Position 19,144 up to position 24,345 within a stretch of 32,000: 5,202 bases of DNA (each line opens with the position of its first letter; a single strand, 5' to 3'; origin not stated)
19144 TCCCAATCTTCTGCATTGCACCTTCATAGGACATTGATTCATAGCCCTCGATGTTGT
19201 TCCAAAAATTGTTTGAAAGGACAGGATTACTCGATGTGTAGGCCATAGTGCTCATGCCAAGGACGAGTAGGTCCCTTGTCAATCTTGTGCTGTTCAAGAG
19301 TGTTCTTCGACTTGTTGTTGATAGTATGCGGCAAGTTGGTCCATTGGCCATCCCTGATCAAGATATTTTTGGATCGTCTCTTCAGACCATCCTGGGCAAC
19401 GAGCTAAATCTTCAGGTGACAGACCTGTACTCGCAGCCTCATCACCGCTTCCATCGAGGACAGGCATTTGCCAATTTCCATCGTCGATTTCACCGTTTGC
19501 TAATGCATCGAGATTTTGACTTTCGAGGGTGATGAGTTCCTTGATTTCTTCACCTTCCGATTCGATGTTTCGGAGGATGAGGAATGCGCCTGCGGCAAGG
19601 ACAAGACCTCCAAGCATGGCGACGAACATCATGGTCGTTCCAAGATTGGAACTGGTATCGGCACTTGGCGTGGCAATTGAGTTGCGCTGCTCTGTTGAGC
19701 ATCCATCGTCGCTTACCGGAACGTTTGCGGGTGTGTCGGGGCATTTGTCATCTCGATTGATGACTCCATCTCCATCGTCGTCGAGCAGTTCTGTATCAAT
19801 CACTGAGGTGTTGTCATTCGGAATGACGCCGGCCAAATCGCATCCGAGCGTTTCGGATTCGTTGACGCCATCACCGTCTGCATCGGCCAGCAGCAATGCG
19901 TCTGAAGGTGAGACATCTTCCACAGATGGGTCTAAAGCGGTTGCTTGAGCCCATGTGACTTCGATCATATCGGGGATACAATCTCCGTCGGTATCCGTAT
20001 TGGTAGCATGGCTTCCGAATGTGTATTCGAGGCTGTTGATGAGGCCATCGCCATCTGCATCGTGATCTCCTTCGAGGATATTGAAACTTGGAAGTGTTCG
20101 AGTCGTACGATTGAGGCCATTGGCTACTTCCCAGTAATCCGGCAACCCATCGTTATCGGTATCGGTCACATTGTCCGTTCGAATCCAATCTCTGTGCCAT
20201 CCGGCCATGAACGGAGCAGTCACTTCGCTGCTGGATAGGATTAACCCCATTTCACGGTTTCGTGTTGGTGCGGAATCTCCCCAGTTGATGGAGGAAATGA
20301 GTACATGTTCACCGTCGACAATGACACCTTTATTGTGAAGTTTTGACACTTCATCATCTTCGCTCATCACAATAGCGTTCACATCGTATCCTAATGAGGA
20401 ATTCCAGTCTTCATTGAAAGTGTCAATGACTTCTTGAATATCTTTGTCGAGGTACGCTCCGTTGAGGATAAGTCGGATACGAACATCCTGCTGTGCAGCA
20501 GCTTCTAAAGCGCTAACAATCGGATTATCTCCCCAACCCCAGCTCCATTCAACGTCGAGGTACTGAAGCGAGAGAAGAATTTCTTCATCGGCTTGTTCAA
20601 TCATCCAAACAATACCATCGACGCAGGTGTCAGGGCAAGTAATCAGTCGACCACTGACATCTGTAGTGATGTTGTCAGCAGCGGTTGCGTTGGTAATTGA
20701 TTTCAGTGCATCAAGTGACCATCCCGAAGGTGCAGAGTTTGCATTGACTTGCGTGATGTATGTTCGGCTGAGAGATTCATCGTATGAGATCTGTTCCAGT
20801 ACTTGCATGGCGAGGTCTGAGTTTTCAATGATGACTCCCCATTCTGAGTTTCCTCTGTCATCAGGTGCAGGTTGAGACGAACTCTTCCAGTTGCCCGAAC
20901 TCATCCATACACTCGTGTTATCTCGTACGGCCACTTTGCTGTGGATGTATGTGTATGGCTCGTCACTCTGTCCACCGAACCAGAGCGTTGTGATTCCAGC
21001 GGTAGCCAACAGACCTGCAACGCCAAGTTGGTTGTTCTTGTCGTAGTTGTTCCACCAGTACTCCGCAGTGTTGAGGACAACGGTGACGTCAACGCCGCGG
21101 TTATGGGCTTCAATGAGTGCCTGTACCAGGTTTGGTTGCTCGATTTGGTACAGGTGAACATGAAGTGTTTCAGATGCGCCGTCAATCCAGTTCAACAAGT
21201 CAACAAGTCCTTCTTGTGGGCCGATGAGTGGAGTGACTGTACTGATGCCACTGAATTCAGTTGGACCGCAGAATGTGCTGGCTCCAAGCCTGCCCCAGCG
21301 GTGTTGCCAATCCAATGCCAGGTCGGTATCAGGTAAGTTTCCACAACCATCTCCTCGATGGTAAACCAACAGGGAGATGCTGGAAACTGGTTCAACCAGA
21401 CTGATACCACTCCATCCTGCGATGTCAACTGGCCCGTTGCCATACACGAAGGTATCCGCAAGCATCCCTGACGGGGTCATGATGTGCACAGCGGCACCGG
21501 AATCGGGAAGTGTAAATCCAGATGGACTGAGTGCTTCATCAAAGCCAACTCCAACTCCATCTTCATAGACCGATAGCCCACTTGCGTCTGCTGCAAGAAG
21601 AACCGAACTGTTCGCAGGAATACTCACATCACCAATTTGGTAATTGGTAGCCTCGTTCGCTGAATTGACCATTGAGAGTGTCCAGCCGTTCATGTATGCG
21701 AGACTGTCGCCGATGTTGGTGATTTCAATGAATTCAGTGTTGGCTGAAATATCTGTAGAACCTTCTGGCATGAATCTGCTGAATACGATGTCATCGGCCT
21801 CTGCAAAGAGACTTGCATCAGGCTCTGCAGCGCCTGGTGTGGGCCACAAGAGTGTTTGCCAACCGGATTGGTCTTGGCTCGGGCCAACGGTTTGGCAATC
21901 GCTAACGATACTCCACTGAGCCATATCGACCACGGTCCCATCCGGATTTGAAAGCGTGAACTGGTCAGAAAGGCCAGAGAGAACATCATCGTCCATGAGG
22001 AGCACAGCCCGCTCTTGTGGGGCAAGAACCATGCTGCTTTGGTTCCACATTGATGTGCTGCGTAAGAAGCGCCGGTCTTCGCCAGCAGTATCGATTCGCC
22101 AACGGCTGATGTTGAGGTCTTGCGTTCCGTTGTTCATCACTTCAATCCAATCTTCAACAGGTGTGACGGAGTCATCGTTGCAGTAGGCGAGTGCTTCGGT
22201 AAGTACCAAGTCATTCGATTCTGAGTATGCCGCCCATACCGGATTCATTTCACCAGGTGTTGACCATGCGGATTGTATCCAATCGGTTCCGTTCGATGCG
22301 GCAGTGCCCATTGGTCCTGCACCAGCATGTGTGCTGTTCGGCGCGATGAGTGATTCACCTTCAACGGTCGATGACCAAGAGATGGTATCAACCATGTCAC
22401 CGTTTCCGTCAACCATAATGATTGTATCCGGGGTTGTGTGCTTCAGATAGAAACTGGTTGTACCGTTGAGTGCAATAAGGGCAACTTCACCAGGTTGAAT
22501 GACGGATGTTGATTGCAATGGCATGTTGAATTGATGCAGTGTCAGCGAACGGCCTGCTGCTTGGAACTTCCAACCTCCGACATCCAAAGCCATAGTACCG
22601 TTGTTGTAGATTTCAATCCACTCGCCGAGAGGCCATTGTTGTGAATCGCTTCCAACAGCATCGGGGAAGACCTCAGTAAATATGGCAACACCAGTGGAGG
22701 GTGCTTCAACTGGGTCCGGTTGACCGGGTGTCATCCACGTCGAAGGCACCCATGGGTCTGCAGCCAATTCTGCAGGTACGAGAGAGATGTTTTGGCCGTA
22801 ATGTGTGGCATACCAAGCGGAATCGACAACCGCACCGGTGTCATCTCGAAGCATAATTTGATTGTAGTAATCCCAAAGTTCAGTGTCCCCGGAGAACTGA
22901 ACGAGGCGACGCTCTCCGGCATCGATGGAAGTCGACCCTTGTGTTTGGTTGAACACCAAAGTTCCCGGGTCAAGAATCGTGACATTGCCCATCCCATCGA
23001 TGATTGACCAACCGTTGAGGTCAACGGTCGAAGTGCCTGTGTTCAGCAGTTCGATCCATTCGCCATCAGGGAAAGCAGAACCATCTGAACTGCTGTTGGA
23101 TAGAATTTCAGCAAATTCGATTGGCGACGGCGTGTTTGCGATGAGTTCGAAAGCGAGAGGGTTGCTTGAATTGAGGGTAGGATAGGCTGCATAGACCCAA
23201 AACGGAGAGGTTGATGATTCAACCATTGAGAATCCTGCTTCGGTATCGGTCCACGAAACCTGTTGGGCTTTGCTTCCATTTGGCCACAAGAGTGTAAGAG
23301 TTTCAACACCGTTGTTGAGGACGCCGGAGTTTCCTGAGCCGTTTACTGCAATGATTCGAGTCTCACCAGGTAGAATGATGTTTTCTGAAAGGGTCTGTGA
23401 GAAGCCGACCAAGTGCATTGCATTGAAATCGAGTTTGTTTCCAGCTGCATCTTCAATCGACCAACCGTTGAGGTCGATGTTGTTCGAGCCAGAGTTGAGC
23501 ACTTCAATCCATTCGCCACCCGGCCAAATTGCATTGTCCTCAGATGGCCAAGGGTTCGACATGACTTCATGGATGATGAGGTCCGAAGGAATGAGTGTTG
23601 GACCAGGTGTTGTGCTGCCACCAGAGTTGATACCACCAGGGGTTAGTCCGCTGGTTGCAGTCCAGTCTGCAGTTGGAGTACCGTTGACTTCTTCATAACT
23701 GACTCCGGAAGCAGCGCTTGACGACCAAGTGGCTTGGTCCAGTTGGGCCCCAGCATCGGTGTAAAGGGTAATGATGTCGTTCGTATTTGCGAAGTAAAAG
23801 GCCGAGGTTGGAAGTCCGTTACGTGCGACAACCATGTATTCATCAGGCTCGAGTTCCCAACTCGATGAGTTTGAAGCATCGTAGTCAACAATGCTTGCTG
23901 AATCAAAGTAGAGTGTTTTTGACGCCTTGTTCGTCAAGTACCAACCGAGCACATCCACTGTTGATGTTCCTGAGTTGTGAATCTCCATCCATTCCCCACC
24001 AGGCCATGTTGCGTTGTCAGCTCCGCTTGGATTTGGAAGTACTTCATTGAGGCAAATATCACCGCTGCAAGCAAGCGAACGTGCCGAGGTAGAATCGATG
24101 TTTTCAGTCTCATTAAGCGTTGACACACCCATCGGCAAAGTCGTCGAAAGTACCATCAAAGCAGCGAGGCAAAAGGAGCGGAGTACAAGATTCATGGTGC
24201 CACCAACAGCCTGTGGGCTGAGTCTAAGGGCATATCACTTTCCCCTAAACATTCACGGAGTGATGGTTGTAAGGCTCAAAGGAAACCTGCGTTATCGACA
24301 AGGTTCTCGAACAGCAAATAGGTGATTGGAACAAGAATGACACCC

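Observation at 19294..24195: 1633-aa surface-anchored protein combining six lamin-tail domains with a dual-HKD PLD-fold catalytic domain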

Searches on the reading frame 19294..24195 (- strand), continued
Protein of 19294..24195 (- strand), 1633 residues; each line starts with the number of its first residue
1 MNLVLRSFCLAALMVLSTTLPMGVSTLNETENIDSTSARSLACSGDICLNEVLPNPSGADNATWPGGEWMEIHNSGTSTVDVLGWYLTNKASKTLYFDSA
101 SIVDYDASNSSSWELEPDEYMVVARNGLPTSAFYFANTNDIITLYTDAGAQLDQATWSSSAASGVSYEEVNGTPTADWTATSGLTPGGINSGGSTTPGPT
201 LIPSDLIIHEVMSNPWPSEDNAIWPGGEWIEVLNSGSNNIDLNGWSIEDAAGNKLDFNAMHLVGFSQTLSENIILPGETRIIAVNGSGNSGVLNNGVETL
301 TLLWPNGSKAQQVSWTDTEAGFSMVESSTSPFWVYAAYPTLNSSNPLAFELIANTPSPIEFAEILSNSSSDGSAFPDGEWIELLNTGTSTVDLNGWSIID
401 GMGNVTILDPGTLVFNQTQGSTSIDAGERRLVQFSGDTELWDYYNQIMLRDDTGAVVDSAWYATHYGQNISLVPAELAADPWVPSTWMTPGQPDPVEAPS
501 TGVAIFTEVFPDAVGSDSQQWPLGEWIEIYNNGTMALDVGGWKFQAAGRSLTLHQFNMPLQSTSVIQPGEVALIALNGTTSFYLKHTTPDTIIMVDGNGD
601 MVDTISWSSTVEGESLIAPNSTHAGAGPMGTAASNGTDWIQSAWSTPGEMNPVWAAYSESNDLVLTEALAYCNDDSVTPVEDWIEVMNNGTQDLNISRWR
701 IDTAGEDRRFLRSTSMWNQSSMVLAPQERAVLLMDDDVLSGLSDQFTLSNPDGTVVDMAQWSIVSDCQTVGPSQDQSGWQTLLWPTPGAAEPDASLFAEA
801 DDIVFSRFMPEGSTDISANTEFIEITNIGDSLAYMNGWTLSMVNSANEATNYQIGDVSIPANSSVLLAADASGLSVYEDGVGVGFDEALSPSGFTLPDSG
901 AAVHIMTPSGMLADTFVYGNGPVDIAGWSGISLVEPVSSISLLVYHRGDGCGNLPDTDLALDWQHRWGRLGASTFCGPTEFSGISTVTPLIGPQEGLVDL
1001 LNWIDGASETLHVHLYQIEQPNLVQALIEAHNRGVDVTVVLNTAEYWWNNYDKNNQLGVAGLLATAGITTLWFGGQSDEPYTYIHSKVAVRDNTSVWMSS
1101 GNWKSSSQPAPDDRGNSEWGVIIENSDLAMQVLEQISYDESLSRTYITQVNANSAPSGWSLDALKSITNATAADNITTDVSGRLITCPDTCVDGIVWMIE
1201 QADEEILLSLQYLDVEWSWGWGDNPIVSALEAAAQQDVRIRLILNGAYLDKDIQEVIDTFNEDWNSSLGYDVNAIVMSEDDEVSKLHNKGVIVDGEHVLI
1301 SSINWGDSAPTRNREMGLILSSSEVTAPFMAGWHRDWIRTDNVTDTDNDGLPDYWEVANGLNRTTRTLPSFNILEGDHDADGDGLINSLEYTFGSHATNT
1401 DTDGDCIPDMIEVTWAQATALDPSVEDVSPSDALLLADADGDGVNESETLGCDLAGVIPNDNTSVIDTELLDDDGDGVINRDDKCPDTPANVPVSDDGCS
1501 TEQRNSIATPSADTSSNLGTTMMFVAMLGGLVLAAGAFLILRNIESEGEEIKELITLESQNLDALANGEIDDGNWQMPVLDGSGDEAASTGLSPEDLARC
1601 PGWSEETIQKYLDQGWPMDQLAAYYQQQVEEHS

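Call 9: find_homologous_proteins(query=window:19294-24195:-, max_evalue=0.00001)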
Query window:19294-24195:- (1633 aa): 187 proteins with E <= 0.00001 among 8000 candidates; the best 120 are listed.
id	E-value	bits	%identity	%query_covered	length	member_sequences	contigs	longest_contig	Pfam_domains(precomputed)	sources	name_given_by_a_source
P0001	0.0e+0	3305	87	100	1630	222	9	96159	PF00932.26,PF13091.13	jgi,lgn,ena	jgi:phosphatidylserine/phosphatidylglycerophosphate/cardiolipin synthase-like enzyme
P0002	0.0e+0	3048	81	99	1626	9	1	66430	PF00932.26,PF13091.13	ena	-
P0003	0.0e+0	2927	77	100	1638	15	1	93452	PF00932.26,PF13091.13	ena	-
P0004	0.0e+0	2909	76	100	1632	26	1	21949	PF00932.26,PF13091.13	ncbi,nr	ncbi:MAG: hypothetical protein HOL22_07790 [Euryarchaeota archaeon]|nr:hypothetical protein [Euryarc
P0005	0.0e+0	2907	76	100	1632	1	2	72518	PF00932.26,PF13091.13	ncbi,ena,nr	ncbi:MAG TPA: lamin tail domain-containing protein [Candidatus Poseidoniaceae archaeon]|nr:lamin tai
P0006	0.0e+0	2891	76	100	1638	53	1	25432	PF00932.26,PF13091.13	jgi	-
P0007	0.0e+0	2890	76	99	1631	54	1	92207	PF00932.26,PF13091.13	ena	-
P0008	0.0e+0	2879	76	100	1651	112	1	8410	PF00932.26,PF13091.13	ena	-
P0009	0.0e+0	2874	76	100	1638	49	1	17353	PF00932.26,PF13091.13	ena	-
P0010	0.0e+0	2831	75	100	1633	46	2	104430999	PF00932.26,PF13091.13,PF18884.6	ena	-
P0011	0.0e+0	2798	77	96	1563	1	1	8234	PF00932.26,PF13091.13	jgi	jgi:phosphatidylserine/phosphatidylglycerophosphate/cardiolipin synthase-like enzyme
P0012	0.0e+0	2700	71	99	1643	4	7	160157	PF00932.26,PF13091.13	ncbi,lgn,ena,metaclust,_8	metaclust:\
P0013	0.0e+0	2483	78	83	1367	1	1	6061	PF00932.26,PF13091.13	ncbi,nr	ncbi:MAG: hypothetical protein HN883_05210, partial [Euryarchaeota archaeon]|nr:hypothetical protein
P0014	0.0e+0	2330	78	78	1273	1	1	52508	PF00932.26,PF13091.13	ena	-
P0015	0.0e+0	2254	61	99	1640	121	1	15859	PF00932.26,PF13091.13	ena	-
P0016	0.0e+0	2246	61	100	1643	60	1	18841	PF00932.26,PF13091.13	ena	-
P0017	0.0e+0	2239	78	75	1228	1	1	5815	PF00932.26,PF13091.13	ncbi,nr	ncbi:MAG: hypothetical protein HOA11_08430, partial [Euryarchaeota archaeon]|nr:hypothetical protein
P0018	0.0e+0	2238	61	98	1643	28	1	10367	PF00932.26,PF13091.13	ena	-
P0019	0.0e+0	2236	60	100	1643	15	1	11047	PF00932.26,PF13091.13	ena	-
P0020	0.0e+0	2236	61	100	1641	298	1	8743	PF00932.26,PF13091.13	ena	-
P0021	0.0e+0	2229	61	98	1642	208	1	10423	PF00932.26,PF13091.13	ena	-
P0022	0.0e+0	2228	77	75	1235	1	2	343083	PF00932.26,PF13091.13,PF00614.29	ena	-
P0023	0.0e+0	2213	60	100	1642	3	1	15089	PF00932.26,PF13091.13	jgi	jgi:phosphatidylserine/phosphatidylglycerophosphate/cardiolipin synthase-like enzyme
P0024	0.0e+0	2212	60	100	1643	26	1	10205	PF00932.26,PF13091.13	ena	-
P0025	0.0e+0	1952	54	100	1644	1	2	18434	PF00932.26,PF13091.13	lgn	-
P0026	0.0e+0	1939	54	100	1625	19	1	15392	PF00932.26,PF13091.13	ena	-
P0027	0.0e+0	1931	54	98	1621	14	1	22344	PF00932.26,PF13091.13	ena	-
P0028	0.0e+0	1928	54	100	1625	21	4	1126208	PF00932.26,PF13091.13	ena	-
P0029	0.0e+0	1924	53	100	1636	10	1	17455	PF00932.26,PF13091.13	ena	-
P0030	0.0e+0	1923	54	99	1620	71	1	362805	PF00932.26,PF13091.13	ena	-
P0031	0.0e+0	1914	53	100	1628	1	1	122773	PF00932.26,PF13091.13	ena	-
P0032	0.0e+0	1914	53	100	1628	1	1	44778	PF00932.26,PF13091.13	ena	-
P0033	0.0e+0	1914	53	100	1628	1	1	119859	PF00932.26,PF13091.13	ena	-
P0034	0.0e+0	1914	53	100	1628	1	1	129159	PF00932.26,PF13091.13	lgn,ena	-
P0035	0.0e+0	1913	53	100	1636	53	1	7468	PF00932.26,PF13091.13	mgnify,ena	mgnify:FL=1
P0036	0.0e+0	1912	53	100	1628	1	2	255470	PF00932.26,PF13091.13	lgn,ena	-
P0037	0.0e+0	1911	53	100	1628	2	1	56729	PF00932.26,PF13091.13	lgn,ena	-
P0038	0.0e+0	1911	53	100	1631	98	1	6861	PF00932.26,PF13091.13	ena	-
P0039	0.0e+0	1910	54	98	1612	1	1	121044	PF00932.26,PF13091.13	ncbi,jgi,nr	ncbi:MAG: lamin tail domain-containing protein [archaeon]|nr:lamin tail domain-containing protein [a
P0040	0.0e+0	1909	53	100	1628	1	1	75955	PF00932.26,PF13091.13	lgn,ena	-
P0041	0.0e+0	1905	53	98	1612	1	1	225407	PF00932.26,PF13091.13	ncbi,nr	ncbi:MAG: lamin tail domain-containing protein [archaeon]|nr:lamin tail domain-containing protein [a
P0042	0.0e+0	1903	54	98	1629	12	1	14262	PF00932.26,PF13091.13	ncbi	-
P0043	0.0e+0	1901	54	98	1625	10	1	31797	PF00932.26,PF13091.13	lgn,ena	-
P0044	0.0e+0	1899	53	100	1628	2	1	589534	PF00932.26,PF13091.13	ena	-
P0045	0.0e+0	1898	53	99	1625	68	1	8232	PF00932.26,PF13091.13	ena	-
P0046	0.0e+0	1898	54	98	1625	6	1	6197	PF00932.26,PF13091.13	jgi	-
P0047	0.0e+0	1898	53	100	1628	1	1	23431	PF00932.26,PF13091.13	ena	-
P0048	0.0e+0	1897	53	100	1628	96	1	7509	PF00932.26,PF13091.13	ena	-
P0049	0.0e+0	1896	53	99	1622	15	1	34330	PF00932.26,PF13091.13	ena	-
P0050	0.0e+0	1895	53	100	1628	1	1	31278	PF00932.26,PF13091.13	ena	-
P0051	0.0e+0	1895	54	99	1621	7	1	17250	PF00932.26,PF13091.13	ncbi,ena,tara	tara:strand:+ start:159 stop:5024 length:4866 start_codon:yes stop_codon:yes gene_type:complete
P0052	0.0e+0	1891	53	100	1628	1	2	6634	PF00932.26,PF13091.13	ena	-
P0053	0.0e+0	1889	53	100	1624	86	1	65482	PF00932.26,PF13091.13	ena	-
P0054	0.0e+0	1886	53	100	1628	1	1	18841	PF00932.26,PF13091.13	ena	-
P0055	0.0e+0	1885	54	98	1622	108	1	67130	PF00932.26,PF13091.13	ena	-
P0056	0.0e+0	1884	53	100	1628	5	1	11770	PF00932.26,PF13091.13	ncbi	-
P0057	0.0e+0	1881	53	98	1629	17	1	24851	PF00932.26,PF13091.13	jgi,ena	-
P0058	0.0e+0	1880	53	98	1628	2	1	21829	PF00932.26,PF13091.13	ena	-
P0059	0.0e+0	1877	53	100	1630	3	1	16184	PF00932.26,PF13091.13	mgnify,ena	mgnify:CR=1 FL=1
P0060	0.0e+0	1875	53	99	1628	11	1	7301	PF00932.26,PF13091.13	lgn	-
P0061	0.0e+0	1873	53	98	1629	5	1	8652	PF00932.26,PF13091.13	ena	-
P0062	0.0e+0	1871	54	98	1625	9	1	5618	PF00932.26,PF13091.13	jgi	-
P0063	0.0e+0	1870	53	100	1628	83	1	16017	PF00932.26,PF13091.13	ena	-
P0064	0.0e+0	1870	53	100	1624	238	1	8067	PF00932.26,PF13091.13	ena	-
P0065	0.0e+0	1867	52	100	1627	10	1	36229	PF00932.26,PF13091.13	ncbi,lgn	-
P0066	0.0e+0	1867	52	100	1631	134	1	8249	PF00932.26,PF13091.13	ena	-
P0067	0.0e+0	1859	52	100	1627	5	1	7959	PF00932.26,PF13091.13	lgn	-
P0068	0.0e+0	1852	52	100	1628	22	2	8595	PF00932.26,PF13091.13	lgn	-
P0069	0.0e+0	1839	52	100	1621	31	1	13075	PF00932.26,PF13091.13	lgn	-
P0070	0.0e+0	1837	53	98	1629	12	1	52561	PF00932.26,PF13091.13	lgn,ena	-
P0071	0.0e+0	1832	52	99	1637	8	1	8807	PF00932.26,PF13091.13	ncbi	-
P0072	0.0e+0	1817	51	100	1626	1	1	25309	PF00932.26,PF13091.13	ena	-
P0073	0.0e+0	1799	50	99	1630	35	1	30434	PF00932.26,PF13091.13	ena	-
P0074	0.0e+0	1793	51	98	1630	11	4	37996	PF00932.26,PF13091.13,PF18884.6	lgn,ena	-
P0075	0.0e+0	1781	51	100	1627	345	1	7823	PF00932.26,PF13091.13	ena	-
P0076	0.0e+0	1778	51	99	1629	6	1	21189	PF00932.26,PF13091.13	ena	-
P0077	0.0e+0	1775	51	98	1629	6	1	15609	PF00932.26,PF13091.13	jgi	-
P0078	0.0e+0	1773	51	98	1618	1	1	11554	PF00932.26,PF13091.13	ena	-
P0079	0.0e+0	1773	52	98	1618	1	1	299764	PF00932.26,PF13091.13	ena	-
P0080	0.0e+0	1769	52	98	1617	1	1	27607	PF00932.26,PF13091.13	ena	-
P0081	0.0e+0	1768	52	98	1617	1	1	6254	PF00932.26,PF13091.13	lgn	-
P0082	0.0e+0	1766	52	98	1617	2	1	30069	PF00932.26,PF13091.13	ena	-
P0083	0.0e+0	1766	52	98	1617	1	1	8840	PF00932.26,PF13091.13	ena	-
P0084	0.0e+0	1766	52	98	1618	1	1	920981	PF00932.26,PF13091.13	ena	-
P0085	0.0e+0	1765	50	98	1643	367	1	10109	PF00932.26,PF13091.13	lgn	-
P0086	0.0e+0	1765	52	98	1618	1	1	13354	PF00932.26,PF13091.13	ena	-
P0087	0.0e+0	1764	52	98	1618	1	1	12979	PF00932.26,PF13091.13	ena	-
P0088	0.0e+0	1764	51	98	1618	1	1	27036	PF00932.26,PF13091.13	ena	-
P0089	0.0e+0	1764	51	98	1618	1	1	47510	PF00932.26,PF13091.13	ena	-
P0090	0.0e+0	1763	52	98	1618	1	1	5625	PF00932.26,PF13091.13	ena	-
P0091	0.0e+0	1763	52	98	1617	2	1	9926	PF00932.26,PF13091.13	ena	-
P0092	0.0e+0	1762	51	98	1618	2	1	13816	PF00932.26,PF13091.13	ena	-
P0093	0.0e+0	1752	51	98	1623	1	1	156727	PF00932.26,PF13091.13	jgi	-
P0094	0.0e+0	1752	51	98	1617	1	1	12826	PF00932.26,PF13091.13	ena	-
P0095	0.0e+0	1752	51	98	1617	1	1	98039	PF00932.26,PF13091.13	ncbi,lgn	-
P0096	0.0e+0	1751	51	100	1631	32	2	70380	PF00932.26,PF13091.13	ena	-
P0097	0.0e+0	1751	50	100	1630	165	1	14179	PF00932.26,PF13091.13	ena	-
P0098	0.0e+0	1750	51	98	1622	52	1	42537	PF00932.26,PF13091.13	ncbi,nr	ncbi:MAG: lamin tail domain-containing protein [Candidatus Thermoplasmatota archaeon]|nr:lamin tail 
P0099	0.0e+0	1749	51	98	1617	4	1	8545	PF00932.26,PF13091.13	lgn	-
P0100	0.0e+0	1748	50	100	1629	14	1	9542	PF00932.26,PF13091.13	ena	-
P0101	0.0e+0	1748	50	100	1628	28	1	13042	PF00932.26,PF13091.13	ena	-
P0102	0.0e+0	1745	50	99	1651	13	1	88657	PF00932.26,PF13091.13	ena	-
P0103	0.0e+0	1744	50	99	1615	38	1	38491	PF00932.26,PF13091.13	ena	-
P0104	0.0e+0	1742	51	98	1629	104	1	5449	PF00932.26,PF13091.13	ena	-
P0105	0.0e+0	1741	50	99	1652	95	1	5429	PF00932.26,PF13091.13,PF13090.13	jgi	jgi:phosphatidylserine/phosphatidylglycerophosphate/cardiolipin synthase-like enzyme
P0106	0.0e+0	1740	50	99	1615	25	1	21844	PF00932.26,PF13091.13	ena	-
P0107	0.0e+0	1739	51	98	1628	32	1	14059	PF00932.26,PF13091.13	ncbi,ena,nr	ncbi:MAG: Cardiolipin synthase B [Euryarchaeota archaeon UBA443]|nr:MAG: Cardiolipin synthase B [Eur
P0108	0.0e+0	1739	51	98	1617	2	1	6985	PF00932.26,PF13091.13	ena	-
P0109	0.0e+0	1730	49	100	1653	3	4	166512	PF00932.26,PF13091.13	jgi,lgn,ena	-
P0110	0.0e+0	1729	50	98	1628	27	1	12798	PF00932.26,PF13091.13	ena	-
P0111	0.0e+0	1727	50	100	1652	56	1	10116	PF00932.26,PF13091.13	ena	-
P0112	0.0e+0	1707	49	99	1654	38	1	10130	PF00932.26,PF13091.13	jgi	-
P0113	0.0e+0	1693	49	99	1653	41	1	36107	PF00932.26,PF13091.13,PF13090.13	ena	-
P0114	0.0e+0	1685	49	100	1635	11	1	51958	PF00932.26,PF13091.13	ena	-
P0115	0.0e+0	1684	49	99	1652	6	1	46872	PF00932.26,PF13091.13,PF13090.13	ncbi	-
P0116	0.0e+0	1682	48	100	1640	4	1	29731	PF00932.26,PF13091.13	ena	-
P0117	0.0e+0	1671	48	100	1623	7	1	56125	PF00932.26,PF13091.13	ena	-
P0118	0.0e+0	1615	47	100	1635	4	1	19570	PF00932.26,PF13091.13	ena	-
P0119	0.0e+0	1614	47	98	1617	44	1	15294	PF00932.26,PF13091.13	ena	-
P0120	0.0e+0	1598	51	90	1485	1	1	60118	PF00932.26,PF13091.13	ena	-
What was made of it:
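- On Bacterial TSP3 / thrombospondin type-3 Ca-binding repeats: Some orthologues carry a precomputed PF18884 hit (call 9).
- Some sources annotate it this way ('Cardiolipin synthase B', call 9).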

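Call 20: find_encoding_contigs(protein=P0117, flank=10000, max_places=2)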
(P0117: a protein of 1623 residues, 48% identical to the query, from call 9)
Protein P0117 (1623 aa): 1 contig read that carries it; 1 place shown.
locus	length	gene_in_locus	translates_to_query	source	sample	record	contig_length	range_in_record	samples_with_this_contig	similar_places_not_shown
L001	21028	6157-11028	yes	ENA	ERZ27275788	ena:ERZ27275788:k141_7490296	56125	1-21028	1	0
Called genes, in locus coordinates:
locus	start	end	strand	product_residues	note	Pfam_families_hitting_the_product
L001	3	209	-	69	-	?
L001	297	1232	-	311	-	-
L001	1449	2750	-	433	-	PF01966:HD, PF19276:HD_assoc_2 (weak)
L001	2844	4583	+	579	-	-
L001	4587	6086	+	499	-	PF01970:TctA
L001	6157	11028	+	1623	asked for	PF00932:LTD, PF13091:PLDc_2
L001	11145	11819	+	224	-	PF12811:BaxI_1, PF01027:Bax1-I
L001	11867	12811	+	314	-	PF14226:DIOX_N, PF03171:2OG-FeII_Oxy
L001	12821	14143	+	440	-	PF00591:Glycos_transf_3, PF07831:PYNP_C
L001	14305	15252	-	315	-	PF02540:NAD_synthase, PF03054:tRNA_Me_trans (faint), PF06508:QueC (faint), PF00958:GMP_synt_C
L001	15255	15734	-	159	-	PF00731:AIRC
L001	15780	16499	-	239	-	-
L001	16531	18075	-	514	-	PF00266:Aminotran_5 (faint), PF21478:GcvP2_C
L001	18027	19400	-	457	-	PF02347:GDC-P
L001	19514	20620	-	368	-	PF01571:GCV_T, PF08669:GCV_T_C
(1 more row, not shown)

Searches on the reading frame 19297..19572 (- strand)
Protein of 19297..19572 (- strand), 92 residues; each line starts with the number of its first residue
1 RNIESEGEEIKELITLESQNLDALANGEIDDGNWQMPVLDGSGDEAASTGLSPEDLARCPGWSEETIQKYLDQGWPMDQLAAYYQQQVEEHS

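Call 91: search_protein_families(library=pfam, proteins=[window:19297-19572:-], max_evalue=10)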
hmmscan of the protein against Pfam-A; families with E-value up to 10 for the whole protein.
seq(92 aa): 1 family
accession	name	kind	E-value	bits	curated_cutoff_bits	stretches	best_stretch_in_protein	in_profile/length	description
PF14055.11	NVEALA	-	0.032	14.4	27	1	10-34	27-52/62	NVEALA protein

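Call 92: search_solved_structures(query=window:19297-19572:-, max_evalue=10)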
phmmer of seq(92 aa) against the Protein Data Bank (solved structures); distinct sequences matched with E-value up to 10: 1.
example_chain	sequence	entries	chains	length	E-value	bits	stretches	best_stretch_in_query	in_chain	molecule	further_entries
9fqr_MS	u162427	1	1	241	9.4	10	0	18-43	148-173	MORN repeat-containing protein 3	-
